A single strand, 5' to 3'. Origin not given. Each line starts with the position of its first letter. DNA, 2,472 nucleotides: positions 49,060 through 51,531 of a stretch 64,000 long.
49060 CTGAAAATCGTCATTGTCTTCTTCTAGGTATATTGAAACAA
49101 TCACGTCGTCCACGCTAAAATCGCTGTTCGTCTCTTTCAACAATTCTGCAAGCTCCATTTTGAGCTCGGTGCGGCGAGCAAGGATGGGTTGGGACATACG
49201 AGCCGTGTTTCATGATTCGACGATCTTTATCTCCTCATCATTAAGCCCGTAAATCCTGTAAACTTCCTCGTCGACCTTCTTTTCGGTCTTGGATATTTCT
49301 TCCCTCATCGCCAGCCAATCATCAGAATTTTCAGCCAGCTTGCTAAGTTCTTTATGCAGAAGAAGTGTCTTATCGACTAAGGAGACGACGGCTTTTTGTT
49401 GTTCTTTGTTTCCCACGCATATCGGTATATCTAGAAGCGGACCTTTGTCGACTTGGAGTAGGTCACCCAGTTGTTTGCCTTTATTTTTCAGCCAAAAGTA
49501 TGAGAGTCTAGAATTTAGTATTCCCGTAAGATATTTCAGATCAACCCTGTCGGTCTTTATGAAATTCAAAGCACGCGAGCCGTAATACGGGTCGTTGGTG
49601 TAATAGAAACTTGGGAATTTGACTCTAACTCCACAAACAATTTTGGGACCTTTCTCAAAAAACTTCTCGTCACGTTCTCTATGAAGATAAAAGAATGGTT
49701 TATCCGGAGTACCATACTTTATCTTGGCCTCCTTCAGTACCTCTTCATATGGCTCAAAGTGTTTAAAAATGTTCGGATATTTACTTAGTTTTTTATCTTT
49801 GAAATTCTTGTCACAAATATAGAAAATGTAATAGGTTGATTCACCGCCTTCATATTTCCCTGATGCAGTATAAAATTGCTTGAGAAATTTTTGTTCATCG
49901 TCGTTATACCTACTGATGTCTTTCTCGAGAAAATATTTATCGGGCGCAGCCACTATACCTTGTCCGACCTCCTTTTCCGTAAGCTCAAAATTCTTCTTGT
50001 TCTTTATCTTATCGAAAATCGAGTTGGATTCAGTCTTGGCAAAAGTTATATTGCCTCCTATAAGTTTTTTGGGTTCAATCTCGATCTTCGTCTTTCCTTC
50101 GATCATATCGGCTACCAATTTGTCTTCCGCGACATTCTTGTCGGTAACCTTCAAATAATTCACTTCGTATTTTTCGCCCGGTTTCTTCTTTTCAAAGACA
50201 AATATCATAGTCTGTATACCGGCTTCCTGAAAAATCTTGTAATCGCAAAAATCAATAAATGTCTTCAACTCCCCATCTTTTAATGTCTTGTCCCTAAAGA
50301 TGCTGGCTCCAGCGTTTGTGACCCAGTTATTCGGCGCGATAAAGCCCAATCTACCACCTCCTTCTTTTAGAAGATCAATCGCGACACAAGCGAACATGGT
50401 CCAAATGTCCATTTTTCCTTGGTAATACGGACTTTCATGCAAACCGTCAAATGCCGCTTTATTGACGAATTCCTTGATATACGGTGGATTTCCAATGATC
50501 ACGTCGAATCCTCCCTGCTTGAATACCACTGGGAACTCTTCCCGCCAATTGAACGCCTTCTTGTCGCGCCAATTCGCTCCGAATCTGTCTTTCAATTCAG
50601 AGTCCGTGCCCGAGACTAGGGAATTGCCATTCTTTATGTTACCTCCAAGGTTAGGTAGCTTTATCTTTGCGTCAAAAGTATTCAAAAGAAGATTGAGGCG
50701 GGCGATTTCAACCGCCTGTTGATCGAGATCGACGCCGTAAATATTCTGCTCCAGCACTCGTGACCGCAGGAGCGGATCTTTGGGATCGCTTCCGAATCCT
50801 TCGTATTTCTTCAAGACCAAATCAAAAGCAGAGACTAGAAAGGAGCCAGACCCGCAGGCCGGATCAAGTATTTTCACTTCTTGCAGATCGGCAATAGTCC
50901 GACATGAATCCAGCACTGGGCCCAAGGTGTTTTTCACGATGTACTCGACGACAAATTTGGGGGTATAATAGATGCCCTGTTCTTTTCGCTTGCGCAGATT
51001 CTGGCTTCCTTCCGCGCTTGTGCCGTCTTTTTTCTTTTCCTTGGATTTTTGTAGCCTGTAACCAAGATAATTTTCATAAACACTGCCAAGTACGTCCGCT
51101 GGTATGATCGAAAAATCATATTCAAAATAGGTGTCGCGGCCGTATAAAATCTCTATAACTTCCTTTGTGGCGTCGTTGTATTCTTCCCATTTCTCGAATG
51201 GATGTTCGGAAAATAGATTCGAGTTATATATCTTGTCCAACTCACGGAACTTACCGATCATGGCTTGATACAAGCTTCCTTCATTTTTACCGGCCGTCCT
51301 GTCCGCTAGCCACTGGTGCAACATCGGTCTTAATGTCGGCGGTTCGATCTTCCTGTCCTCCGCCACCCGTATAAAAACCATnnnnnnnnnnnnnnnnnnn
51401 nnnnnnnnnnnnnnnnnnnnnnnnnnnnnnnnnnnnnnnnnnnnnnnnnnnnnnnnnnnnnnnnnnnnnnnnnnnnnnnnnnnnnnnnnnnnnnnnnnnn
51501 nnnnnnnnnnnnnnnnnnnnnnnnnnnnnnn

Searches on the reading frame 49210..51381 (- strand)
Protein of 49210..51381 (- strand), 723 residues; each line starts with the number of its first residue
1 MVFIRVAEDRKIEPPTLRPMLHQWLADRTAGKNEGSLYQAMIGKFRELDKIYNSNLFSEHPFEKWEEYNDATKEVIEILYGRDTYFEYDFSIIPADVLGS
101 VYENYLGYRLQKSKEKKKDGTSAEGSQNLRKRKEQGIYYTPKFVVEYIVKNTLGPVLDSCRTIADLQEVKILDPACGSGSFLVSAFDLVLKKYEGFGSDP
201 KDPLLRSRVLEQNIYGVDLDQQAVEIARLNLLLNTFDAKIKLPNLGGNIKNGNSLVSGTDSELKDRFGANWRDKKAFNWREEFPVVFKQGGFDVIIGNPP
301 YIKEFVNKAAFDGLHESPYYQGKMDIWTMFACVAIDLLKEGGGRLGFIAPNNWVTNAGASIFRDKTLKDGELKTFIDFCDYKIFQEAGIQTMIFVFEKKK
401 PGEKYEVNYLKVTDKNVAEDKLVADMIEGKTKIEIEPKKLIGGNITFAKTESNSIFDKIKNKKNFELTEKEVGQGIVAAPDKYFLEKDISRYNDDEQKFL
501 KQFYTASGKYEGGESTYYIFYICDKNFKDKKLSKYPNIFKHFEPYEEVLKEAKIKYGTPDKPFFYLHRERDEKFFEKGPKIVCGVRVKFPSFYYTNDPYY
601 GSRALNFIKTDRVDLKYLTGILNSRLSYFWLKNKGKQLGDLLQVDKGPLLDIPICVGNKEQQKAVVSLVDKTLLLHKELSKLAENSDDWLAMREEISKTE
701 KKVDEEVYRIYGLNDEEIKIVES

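Call 5: search_protein_families(library=pfam, proteins=[window:49210-51381:-], max_evalue=0.01)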
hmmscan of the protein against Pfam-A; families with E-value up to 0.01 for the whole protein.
window:49210-51381:- (723 aa): 6 families
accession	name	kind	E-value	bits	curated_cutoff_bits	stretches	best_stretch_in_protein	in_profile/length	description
PF07669.17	Eco57I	-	1.7e-38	132.8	25.3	1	212-384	1-171/171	Eco57I restriction-modification methylase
PF02384.22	N6_Mtase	-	5.6e-25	88.7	20.4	1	131-420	21-254/311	N-6 DNA Methylase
PF20473.4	MmeI_Mtase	-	2.4e-13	50.3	27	1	165-351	17-200/259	MmeI, DNA-methyltransferase domain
PF01170.24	UPF0020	-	7.4e-09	36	22.3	1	168-241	29-106/197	RMKL-like, methyltransferase domain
PF12950.13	TaqI_C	-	4.9e-07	30.4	26.5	1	569-654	31-118/118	TaqI-like C-terminal specificity domain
PF06325.19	PrmA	-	0.0006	19.8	22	1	212-247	185-220/296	Ribosomal protein L11 methyltransferase (PrmA)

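Call 6: search_protein_families(library=padloc, proteins=[window:49210-51381:-], max_evalue=0.01)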
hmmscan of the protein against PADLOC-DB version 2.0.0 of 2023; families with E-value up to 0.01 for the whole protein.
window:49210-51381:- (723 aa): 77 families (the best 25 are shown)
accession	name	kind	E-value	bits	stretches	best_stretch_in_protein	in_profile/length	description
PDLC03604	REase_MTase_IIG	-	1.7e-68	229.6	2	1-507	242-748/1011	Type IIG restriction enzyme-methyltransferase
PDLC03609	REase_MTase_IIG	-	3.8e-48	162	3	168-639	436-912/1066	Type IIG restriction enzyme-methyltransferase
PDLC03612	REase_MTase_IIG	-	2.5e-45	153.1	2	270-722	781-1244/1247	Type IIG restriction enzyme-methyltransferase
PDLC03629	REase_MTase_IIG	-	4e-40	135.5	1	128-427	374-714/1182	Type IIG restriction enzyme-methyltransferase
PDLC03335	MTase_II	-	1.7e-35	120.8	1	130-638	74-554/607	Type II methyltransferase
PDLC02643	DrmMI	-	5.7e-32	108.6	3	263-715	839-1275/1347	DrmMI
PDLC03248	MTase_II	-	8.7e-32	108.5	1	279-683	73-506/521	Type II methyltransferase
PDLC03250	MTase_II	-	1.1e-31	108.3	2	208-722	257-769/775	Type II methyltransferase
PDLC02521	PglX|PglXI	-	3.2e-31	106.2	2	165-234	305-372/1174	PglX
PDLC02529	PglX|PglXI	-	1.1e-28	97.5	1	132-303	196-369/1189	PglX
PDLC03245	MTase_II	-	2.9e-27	93.4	2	292-638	159-513/577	Type II methyltransferase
PDLC03630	REase_MTase_IIG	-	6.5e-27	91.8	2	132-235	367-470/1100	Type IIG restriction enzyme-methyltransferase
PDLC02525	PglX|PglXI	-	1e-25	88.5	2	163-234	279-348/607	PglX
PDLC03600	REase_MTase_IIG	-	5.5e-24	82.2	2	167-234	300-365/1205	Type IIG restriction enzyme-methyltransferase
PDLC03596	REase_MTase_IIG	-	5.8e-22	75.5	3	274-412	693-833/1148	Type IIG restriction enzyme-methyltransferase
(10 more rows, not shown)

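Call 31: find_related_loci(query=window:49210-51381:-, collection=metagenome_contigs, flank=10000)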
Query window:49210-51381:- (723 aa) in metagenome_contigs; peptide patterns used: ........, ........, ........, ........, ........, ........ (x = any residue, [..] = any of these).
600 stretches matched a pattern (row limit reached: there are more); 549 encode a relative of the query (tblastn E <= 1e-3); the best 80 are kept; 80 distinct loci.
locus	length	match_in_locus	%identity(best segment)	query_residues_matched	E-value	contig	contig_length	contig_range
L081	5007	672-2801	71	1-722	0e+0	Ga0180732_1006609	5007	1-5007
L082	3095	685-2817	67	1-723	0e+0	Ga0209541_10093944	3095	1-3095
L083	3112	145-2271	68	1-722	0e+0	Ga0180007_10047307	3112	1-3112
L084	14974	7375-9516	67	1-722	0e+0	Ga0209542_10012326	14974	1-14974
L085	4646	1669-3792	67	1-723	0e+0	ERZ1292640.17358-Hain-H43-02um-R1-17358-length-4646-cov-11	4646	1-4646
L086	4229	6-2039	68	38-713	0e+0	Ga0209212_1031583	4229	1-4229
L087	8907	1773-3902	66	1-722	0e+0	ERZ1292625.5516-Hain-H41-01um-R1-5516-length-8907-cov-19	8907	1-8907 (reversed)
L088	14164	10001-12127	65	1-722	0e+0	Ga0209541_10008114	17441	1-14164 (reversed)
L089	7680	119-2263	64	1-713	0e+0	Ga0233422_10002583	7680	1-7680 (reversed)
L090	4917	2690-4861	61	1-722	0e+0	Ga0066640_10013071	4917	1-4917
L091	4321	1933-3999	62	1-723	0e+0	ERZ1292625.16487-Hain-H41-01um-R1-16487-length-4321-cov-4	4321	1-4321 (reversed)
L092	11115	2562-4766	56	1-722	0e+0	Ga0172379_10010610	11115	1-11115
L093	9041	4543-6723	57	1-721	0e+0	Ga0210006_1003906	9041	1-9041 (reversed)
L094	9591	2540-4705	54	1-717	0e+0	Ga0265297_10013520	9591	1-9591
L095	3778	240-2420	55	1-723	0e+0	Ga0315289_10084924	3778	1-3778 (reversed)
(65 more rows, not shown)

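Call 82: search_protein_families(library=ncbifam, proteins=[window:49210-51381:-], max_evalue=0.001)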
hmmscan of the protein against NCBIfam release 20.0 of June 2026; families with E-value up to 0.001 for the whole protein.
window:49210-51381:- (723 aa): 8 families
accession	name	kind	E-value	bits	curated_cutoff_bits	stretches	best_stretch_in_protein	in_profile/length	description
NF033452.1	BREX_1_MTaseX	exception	1.4e-34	119.2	500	2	165-235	311-379/1210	BREX-1 system adenine-specific DNA-methyltransferase PglX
NF033451.1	BREX_2_MTaseX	equivalog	4.5e-26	90.9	400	1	131-355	191-427/1185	BREX-2 system adenine-specific DNA-methyltransferase PglX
NF033455.1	BREX_6_MTaseX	exception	4.6e-21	74.1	900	2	163-234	324-399/1319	BREX-6 system adenine-specific DNA-methyltransferase PglX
NF033454.1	BREX_5_MTaseX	exception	1.3e-14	52.8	900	1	166-234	300-367/1404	BREX-5 system adenine-specific DNA-methyltransferase PglX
NF047738.1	antiphage_MADS2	equivalog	3.9e-14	51.9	720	1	132-408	307-576/654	methylation-associated defense system DNA methyltransferase MAD2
TIGR02987.1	met_A_Alw26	exception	5.4e-14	51.8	353.5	1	133-302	1-123/523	Alw26I/Eco31I/Esp3I family type II restriction adenine-specific DNA-methyltransferase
TIGR03534.1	RF_mod_PrmC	equivalog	1e-06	28.4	199.1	0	287-305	152-170/253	peptide chain release factor N(5)-glutamine methyltransferase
TIGR00536.1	hemK_fam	subfamily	0.0006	19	115.5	0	291-304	182-195/286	HemK family protein methyltransferase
